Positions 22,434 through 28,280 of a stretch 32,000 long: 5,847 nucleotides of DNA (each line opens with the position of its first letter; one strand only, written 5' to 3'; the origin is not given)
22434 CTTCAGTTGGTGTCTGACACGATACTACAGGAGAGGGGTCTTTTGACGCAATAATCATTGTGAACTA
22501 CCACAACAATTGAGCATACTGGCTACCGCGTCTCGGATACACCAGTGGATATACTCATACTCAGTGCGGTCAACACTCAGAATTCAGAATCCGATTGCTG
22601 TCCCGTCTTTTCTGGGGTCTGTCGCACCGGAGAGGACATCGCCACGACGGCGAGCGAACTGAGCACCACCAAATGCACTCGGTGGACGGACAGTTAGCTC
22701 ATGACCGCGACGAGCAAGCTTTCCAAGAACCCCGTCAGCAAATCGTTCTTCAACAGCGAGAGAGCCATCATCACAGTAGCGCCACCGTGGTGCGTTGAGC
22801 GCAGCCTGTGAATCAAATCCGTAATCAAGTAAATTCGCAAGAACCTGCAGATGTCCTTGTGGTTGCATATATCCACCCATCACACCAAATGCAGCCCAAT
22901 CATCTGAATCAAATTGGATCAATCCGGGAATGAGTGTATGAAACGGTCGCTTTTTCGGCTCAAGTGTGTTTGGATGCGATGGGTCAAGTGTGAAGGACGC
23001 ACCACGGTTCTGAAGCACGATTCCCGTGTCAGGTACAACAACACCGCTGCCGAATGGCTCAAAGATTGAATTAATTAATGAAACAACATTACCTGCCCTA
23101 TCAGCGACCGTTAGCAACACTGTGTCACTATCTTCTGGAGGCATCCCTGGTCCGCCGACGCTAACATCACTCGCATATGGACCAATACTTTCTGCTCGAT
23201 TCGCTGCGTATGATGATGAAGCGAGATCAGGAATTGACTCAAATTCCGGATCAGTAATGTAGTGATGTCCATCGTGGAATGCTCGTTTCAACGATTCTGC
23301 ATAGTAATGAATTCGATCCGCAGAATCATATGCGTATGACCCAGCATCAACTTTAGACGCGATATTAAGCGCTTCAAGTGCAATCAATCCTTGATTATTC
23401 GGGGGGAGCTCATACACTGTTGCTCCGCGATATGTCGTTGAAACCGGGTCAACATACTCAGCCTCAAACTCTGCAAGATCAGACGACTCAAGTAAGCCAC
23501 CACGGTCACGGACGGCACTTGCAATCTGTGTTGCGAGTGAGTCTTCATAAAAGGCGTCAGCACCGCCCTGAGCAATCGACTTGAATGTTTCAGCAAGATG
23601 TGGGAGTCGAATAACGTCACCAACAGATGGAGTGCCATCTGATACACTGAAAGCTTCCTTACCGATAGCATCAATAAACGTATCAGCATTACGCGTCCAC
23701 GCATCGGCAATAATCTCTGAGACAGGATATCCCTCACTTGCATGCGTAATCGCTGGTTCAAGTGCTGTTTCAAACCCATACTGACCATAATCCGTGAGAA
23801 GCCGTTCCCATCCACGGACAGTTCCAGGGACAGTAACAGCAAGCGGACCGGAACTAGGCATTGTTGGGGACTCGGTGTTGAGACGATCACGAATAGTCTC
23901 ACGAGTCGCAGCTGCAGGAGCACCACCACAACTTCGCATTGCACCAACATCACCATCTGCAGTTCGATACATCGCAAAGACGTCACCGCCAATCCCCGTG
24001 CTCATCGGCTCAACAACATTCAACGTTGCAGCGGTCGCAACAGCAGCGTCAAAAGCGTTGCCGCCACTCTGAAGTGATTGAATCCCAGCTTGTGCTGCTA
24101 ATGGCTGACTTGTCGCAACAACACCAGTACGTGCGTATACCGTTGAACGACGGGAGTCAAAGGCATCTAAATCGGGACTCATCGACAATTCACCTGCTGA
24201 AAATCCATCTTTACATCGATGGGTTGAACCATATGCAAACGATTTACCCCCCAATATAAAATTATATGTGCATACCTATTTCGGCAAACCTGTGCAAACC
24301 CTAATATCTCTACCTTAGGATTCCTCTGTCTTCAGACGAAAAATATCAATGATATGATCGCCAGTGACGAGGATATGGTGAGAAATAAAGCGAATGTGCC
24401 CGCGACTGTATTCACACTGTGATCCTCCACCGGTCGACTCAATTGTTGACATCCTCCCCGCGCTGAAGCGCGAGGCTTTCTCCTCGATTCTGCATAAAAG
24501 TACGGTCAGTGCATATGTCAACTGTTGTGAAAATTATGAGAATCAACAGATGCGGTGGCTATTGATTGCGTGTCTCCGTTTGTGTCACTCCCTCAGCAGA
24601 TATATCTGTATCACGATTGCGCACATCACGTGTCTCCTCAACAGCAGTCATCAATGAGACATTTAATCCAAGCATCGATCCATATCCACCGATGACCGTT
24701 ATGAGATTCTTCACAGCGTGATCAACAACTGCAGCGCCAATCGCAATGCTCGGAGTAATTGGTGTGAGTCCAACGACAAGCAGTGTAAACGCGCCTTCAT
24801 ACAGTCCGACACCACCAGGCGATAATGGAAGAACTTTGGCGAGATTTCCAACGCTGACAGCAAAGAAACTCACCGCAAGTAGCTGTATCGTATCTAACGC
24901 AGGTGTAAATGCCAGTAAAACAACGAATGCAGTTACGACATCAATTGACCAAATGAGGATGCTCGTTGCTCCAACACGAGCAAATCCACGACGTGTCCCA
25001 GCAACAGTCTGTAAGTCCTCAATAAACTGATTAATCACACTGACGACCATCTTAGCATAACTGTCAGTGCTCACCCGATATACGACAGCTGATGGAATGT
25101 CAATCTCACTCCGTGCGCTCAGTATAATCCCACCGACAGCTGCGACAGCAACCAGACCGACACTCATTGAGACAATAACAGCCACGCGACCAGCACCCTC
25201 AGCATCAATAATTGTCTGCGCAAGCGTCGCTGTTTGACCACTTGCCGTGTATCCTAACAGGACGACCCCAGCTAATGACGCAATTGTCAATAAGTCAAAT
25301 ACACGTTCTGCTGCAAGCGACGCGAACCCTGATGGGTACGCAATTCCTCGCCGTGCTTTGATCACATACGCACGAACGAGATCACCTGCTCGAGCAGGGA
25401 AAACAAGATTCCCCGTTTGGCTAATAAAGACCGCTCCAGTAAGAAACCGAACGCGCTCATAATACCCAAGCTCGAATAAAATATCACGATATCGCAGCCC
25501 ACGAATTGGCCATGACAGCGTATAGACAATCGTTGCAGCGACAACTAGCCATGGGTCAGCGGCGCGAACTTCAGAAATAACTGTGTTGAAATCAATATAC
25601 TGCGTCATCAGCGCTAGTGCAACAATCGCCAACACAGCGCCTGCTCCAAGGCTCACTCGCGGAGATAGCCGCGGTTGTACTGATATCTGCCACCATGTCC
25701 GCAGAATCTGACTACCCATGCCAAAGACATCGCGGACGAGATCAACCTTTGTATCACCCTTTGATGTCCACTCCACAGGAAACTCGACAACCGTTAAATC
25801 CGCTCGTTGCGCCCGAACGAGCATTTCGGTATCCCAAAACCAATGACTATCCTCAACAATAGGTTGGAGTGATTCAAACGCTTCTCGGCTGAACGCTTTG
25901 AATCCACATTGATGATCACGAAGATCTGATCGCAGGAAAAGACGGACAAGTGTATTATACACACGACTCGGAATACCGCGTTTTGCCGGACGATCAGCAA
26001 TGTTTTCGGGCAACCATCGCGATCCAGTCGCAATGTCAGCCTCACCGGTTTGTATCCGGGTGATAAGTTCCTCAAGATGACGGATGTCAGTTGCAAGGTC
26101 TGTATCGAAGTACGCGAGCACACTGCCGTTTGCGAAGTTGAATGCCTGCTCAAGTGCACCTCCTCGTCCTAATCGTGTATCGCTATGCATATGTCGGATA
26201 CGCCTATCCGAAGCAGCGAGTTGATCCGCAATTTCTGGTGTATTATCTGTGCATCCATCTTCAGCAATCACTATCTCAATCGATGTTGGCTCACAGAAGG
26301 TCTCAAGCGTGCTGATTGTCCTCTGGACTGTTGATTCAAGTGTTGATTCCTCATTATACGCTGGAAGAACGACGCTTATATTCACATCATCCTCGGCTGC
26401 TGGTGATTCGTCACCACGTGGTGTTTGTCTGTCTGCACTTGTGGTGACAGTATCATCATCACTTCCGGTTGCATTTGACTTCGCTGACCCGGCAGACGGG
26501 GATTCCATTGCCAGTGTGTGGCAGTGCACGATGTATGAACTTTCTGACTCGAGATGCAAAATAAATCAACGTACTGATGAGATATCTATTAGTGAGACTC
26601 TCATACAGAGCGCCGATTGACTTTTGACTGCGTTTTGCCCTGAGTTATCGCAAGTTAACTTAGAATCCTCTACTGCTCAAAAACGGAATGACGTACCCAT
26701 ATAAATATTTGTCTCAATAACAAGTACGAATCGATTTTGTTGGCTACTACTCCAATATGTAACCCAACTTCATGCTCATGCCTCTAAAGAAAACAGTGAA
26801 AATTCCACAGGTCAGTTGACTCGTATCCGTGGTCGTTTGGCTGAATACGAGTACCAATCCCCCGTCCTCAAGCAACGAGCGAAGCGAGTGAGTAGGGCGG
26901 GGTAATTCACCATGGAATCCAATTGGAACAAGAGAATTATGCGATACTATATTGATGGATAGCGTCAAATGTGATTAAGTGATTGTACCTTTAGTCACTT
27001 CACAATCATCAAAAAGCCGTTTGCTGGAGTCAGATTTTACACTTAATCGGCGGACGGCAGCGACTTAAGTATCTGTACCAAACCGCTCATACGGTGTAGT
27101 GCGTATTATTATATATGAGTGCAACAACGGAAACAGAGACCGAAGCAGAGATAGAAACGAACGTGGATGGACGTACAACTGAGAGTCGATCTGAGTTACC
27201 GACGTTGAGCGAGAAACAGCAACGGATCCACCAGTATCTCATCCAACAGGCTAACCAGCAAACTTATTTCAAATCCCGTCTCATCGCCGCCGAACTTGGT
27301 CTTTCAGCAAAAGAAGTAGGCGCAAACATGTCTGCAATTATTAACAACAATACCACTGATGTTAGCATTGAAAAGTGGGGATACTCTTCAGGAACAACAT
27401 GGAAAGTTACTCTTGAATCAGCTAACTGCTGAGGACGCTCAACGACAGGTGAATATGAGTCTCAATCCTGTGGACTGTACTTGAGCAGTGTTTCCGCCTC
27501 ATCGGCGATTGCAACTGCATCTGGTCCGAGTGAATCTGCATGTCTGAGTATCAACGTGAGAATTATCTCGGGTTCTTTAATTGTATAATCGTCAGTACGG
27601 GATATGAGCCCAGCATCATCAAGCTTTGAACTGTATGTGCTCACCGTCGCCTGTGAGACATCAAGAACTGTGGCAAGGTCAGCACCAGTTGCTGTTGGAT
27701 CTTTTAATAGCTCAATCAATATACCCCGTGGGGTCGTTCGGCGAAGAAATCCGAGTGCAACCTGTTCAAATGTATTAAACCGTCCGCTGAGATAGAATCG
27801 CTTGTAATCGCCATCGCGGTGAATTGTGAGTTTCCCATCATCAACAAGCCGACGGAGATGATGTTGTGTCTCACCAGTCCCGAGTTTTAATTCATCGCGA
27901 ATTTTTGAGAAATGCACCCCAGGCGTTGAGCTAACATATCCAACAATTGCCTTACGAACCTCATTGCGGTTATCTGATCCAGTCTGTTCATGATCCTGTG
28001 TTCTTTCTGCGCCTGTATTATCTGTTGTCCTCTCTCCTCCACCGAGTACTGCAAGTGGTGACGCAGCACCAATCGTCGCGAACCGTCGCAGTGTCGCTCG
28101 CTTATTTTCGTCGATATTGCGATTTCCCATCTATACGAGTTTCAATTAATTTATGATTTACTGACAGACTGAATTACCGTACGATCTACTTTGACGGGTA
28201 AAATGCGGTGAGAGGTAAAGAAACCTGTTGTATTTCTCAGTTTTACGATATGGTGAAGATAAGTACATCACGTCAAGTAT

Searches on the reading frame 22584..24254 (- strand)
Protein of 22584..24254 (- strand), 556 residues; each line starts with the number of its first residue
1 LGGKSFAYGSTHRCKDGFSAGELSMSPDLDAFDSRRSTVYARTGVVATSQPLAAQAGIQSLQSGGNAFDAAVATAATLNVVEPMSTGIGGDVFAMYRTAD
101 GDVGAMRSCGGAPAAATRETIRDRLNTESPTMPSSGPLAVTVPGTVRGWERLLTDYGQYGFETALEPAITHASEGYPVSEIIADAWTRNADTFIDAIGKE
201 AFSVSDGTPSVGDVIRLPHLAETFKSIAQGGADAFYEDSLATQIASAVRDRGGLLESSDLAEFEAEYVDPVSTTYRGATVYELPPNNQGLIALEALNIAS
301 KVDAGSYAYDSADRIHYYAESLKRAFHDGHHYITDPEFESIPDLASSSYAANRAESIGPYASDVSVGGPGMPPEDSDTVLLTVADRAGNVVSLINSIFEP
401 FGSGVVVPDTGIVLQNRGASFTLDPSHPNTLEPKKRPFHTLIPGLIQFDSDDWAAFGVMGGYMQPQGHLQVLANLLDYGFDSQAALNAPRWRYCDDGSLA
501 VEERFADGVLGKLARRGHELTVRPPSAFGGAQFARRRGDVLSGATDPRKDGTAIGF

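Call 11: search_protein_families(library=pfam, proteins=[window:22584-24254:-], max_evalue=0.001)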
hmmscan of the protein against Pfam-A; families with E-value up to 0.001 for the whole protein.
window:22584-24254:- (556 aa): 1 family
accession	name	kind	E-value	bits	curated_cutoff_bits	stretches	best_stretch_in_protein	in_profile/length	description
PF01019.26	G_glu_transpept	-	3.9e-139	465.2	27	1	61-551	4-512/512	Gamma-glutamyltranspeptidase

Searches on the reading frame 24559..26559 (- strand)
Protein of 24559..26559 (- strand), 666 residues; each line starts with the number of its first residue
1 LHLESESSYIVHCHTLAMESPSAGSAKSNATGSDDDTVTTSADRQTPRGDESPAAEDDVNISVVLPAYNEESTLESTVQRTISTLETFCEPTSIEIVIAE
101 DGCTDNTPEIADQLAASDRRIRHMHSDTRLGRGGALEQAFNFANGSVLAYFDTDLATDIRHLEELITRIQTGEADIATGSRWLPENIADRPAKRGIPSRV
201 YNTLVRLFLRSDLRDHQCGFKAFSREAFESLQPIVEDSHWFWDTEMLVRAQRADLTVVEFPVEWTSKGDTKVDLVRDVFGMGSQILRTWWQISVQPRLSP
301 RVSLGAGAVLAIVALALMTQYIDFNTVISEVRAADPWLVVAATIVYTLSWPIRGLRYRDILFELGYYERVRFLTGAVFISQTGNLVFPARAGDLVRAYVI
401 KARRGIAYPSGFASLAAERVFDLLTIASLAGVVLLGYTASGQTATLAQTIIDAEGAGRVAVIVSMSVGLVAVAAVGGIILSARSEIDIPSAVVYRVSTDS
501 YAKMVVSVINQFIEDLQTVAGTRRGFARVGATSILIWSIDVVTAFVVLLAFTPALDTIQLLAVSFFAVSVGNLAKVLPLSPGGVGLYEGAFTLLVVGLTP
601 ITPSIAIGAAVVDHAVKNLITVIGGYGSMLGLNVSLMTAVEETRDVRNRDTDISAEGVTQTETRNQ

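Call 11: search_protein_families(library=pfam, proteins=[window:24559-26559:-], max_evalue=0.001)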
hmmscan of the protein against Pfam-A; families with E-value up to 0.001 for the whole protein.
window:24559-26559:- (666 aa): 3 families
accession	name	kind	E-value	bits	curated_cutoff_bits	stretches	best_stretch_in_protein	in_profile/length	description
PF03706.18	LPG_synthase_TM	-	1.7e-40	139.8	33.4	1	307-624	4-301/302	Lysylphosphatidylglycerol synthase TM region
PF00535.33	Glycos_transf_2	-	7.8e-29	101.2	23.3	1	62-230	1-166/168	Glycosyl transferase family 2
PF13641.12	Glyco_tranf_2_3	-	2.3e-05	24.9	27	1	61-183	3-125/230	Glycosyltransferase like family 2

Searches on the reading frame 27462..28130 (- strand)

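Call 62: search_protein_families(library=pfam, proteins=[window:27462-28130:-], max_evalue=0.001)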
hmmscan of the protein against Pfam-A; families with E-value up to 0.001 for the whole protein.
window:27462-28130:- (222 aa): 11 families
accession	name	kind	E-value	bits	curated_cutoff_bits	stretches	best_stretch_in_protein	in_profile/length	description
PF24266.1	HTH_HVO_0163_N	-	2.2e-24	85.7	31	1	56-126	1-70/70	HVO_0163, N-terminal HTH domain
PF13412.12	HTH_24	-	6.8e-12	45.2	21.9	1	132-176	3-47/48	Winged helix-turn-helix DNA-binding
PF13601.12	HTH_34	-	3.5e-07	30.7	27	0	58-106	1-49/80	Winged helix DNA-binding domain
PF01022.26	HTH_5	-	4.5e-07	30.1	22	0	140-177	9-46/47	Bacterial regulatory protein, arsR family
PF12802.13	MarR_2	-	4.6e-07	30.3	27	1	137-181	10-55/61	MarR family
PF01047.28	MarR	-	1.1e-05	25.7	24.6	1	137-181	8-52/59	MarR family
PF25213.1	HVO_A0261_N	-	0.00022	21.5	35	1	127-181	5-59/86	HVO_A0261 N-terminal domain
PF13545.12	HTH_Crp_2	-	0.00037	20.8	27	1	147-188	23-65/70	Crp-like helix-turn-helix domain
PF12840.13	HTH_20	-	0.00059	20.2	27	0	56-99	3-46/51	Helix-turn-helix domain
PF01978.25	TrmB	-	0.00073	19.8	25.6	0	139-180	15-56/68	Sugar-specific transcriptional regulator TrmB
PF24033.1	DUF7342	-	0.00087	19.7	31.6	0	75-154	21-98/150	Family of unknown function (DUF7342)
